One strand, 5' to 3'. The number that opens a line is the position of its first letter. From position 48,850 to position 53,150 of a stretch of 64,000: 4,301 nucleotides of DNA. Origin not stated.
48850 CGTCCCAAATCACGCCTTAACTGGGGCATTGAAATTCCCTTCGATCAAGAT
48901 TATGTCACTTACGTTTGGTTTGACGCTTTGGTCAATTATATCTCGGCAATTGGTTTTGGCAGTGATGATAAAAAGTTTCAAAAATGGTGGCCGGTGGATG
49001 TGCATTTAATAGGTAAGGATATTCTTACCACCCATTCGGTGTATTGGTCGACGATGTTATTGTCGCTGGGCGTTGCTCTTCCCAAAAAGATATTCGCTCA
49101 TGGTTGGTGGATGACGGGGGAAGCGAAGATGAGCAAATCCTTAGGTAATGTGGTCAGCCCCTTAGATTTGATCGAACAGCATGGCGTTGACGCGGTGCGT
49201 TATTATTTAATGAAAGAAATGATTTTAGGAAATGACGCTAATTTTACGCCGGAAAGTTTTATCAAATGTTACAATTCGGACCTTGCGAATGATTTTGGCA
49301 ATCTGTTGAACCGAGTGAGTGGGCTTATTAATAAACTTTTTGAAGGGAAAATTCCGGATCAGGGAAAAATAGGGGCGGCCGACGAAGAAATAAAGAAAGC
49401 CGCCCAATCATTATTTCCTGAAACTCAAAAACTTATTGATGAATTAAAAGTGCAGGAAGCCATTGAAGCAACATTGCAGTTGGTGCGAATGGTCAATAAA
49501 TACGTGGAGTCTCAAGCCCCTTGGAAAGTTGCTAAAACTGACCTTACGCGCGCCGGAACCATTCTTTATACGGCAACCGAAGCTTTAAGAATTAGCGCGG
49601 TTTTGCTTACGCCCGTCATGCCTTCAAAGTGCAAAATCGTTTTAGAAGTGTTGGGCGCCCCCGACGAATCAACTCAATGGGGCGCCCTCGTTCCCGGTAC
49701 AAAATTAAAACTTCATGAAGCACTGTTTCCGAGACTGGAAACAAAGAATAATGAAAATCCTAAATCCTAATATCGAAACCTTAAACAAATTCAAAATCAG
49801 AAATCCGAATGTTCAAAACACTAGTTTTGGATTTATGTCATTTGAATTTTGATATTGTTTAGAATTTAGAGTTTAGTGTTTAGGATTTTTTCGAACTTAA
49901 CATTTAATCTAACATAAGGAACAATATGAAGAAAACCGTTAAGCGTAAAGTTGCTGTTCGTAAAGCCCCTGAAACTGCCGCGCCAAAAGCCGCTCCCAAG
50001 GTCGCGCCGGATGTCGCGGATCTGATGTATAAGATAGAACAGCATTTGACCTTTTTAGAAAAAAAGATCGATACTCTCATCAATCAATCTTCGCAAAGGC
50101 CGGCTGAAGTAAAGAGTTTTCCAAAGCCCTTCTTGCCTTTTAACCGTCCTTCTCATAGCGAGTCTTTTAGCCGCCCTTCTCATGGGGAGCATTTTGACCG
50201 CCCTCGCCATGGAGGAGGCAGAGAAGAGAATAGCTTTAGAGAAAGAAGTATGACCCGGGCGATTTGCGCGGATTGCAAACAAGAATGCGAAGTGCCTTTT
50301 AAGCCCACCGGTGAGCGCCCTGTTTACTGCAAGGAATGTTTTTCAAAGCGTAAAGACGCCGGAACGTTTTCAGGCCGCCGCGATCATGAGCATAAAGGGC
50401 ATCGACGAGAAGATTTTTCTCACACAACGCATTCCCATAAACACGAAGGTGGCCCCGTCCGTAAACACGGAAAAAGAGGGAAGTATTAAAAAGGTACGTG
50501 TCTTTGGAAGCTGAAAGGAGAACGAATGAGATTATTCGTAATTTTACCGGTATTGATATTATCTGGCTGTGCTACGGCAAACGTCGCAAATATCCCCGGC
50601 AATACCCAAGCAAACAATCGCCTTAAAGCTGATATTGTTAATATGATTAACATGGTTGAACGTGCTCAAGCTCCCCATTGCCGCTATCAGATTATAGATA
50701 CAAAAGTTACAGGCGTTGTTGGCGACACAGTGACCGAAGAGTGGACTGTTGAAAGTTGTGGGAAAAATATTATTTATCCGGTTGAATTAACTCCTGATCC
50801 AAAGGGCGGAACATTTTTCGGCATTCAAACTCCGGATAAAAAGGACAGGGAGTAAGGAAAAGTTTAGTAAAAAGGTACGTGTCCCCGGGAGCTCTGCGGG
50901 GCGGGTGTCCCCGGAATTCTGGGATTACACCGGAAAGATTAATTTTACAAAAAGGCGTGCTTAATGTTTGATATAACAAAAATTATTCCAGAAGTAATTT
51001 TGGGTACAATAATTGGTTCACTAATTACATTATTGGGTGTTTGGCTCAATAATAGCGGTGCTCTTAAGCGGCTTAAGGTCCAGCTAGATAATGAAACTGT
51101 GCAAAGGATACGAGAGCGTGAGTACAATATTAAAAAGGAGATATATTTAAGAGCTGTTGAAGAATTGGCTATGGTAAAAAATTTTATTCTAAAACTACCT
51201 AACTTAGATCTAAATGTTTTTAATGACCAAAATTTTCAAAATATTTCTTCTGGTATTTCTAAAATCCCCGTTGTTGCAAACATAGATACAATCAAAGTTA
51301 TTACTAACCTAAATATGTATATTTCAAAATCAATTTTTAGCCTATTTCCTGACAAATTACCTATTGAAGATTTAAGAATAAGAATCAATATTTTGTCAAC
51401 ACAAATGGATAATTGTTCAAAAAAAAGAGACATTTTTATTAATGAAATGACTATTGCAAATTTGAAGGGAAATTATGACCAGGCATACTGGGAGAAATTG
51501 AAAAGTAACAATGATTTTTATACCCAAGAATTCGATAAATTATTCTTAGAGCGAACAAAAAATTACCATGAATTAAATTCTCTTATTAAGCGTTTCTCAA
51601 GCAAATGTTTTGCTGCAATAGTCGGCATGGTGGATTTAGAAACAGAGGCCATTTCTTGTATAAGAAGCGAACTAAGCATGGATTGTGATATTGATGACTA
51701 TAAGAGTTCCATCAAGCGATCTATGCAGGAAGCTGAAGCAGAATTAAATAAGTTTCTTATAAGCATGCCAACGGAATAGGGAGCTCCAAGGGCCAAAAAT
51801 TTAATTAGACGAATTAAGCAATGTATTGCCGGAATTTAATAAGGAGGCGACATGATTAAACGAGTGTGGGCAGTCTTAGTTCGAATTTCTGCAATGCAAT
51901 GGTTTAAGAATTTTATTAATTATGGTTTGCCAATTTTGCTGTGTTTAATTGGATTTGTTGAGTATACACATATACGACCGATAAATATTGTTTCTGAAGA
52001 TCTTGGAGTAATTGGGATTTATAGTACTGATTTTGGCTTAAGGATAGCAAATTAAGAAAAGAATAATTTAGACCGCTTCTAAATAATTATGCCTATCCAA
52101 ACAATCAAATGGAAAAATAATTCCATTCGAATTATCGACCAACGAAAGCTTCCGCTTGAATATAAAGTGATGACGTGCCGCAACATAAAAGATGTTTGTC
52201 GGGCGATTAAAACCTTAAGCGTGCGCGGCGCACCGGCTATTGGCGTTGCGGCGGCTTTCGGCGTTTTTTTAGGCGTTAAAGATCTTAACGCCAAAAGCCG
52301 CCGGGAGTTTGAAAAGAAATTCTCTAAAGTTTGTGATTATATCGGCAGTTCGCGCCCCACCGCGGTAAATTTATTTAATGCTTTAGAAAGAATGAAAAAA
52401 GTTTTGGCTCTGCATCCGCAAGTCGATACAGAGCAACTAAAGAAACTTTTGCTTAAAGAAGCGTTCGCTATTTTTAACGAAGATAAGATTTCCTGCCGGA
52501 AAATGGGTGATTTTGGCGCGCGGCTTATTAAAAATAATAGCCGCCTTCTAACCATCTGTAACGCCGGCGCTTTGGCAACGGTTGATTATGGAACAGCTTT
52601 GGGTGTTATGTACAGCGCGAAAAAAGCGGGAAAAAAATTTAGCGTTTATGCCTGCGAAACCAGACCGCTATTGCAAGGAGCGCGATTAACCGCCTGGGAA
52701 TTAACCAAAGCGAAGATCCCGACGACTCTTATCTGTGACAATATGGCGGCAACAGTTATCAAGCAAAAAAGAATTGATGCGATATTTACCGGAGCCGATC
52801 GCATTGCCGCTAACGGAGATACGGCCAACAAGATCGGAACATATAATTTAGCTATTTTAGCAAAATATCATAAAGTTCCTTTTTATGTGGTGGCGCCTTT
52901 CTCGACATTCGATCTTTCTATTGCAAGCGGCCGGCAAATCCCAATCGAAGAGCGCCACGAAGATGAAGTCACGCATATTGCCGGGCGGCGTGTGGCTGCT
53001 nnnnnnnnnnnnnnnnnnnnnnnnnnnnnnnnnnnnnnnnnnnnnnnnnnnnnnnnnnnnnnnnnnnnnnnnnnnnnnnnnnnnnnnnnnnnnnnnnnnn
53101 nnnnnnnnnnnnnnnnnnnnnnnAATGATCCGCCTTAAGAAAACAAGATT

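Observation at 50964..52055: AT-rich two-gene insert (271-aa membrane-anchored protein + 67-aa TM peptide) between conserved housekeeping genes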

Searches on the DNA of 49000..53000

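Call 83: search_rna_families(source=window, start=49000, end=53000, threshold=evalue, max_evalue=1)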
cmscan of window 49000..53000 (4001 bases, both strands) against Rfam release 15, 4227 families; matches with E-value up to 1: 1.
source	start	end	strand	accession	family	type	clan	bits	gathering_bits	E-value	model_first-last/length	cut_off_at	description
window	51418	51490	+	RF01231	snoR74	Gene; snRNA; snoRNA; HACA-box;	-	28.7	44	0.19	1-134/134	no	Small nucleolar RNA snoR74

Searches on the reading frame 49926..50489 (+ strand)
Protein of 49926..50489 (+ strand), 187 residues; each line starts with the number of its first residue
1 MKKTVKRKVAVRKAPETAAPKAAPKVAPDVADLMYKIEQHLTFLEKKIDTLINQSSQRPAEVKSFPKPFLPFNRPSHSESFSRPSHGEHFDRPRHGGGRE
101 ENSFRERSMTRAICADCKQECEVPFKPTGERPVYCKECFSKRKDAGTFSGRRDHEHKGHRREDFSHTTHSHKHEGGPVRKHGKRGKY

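Call 5: search_protein_families(library=pfam, proteins=[window:49926-50489:+], max_evalue=1)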
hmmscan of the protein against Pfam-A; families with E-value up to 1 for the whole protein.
window:49926-50489:+ (187 aa): 4 families
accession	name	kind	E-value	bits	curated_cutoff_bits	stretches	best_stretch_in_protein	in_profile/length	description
PF23477.1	zf_Tbcl_2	-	4.5e-17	61.9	27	1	107-143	1-37/37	Probable treble clef zinc finger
PF14599.11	zinc_ribbon_6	-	0.0046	17.3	27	1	108-139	26-54/59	Zinc-ribbon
PF22926.2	C1-like_CT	-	0.025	15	25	1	107-125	7-25/43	C1 domain-like, C-terminal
PF08287.16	DASH_Spc19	-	0.05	13.9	26.3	1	22-61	57-96/155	Spc19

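Call 8: search_protein_families(library=ncbifam, proteins=[window:49926-50489:+], max_evalue=1)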
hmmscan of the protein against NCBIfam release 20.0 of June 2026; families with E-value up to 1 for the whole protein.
window:49926-50489:+ (187 aa): 1 family
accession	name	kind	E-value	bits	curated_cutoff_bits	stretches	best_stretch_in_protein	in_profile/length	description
TIGR04272.1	cxxc_cxxc_Mbark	domain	2.8e-17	62.1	36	1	107-143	1-37/37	CxxC-x17-CxxC domain-containing protein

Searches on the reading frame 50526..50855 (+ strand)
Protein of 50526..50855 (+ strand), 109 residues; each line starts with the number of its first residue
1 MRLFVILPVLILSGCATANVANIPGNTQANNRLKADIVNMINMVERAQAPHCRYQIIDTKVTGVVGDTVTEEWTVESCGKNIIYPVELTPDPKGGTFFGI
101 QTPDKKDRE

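Call 5: search_protein_families(library=pfam, proteins=[window:50526-50855:+], max_evalue=1)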
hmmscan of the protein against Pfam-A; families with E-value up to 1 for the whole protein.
window:50526-50855:+ (109 aa): 0 families

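Call 8: search_protein_families(library=ncbifam, proteins=[window:50526-50855:+], max_evalue=1)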
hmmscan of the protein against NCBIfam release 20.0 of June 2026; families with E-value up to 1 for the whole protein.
window:50526-50855:+ (109 aa): 1 family
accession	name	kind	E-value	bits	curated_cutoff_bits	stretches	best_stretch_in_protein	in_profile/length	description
NF038104.1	lipo_NF038104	hypoth_equivalog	0.25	11.1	50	1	3-24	8-29/63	NF038104 family lipoprotein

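Call 66: find_encoding_contigs(protein=window:50526-50855:+, flank=5000, max_places=6)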
Protein window:50526-50855:+ (109 aa): 2 contigs read that carry it; 1 place shown.
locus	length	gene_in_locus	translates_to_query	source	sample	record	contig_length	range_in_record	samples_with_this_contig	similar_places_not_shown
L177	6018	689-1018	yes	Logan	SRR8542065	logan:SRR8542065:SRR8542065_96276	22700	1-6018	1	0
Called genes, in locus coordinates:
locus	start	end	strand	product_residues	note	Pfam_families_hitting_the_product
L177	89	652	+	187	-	PF23477:zf_Tbcl_2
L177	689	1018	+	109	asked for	-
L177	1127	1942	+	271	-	-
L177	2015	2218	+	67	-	-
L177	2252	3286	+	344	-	PF01008:IF-2B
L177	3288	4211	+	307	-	PF00586:AIRS, PF02769:AIRS_C (weak)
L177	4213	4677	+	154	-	PF02367:TsaE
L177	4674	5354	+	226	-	PF00814:TsaD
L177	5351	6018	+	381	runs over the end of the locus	PF01168:Ala_racemase_N, PF00842:Ala_racemase_C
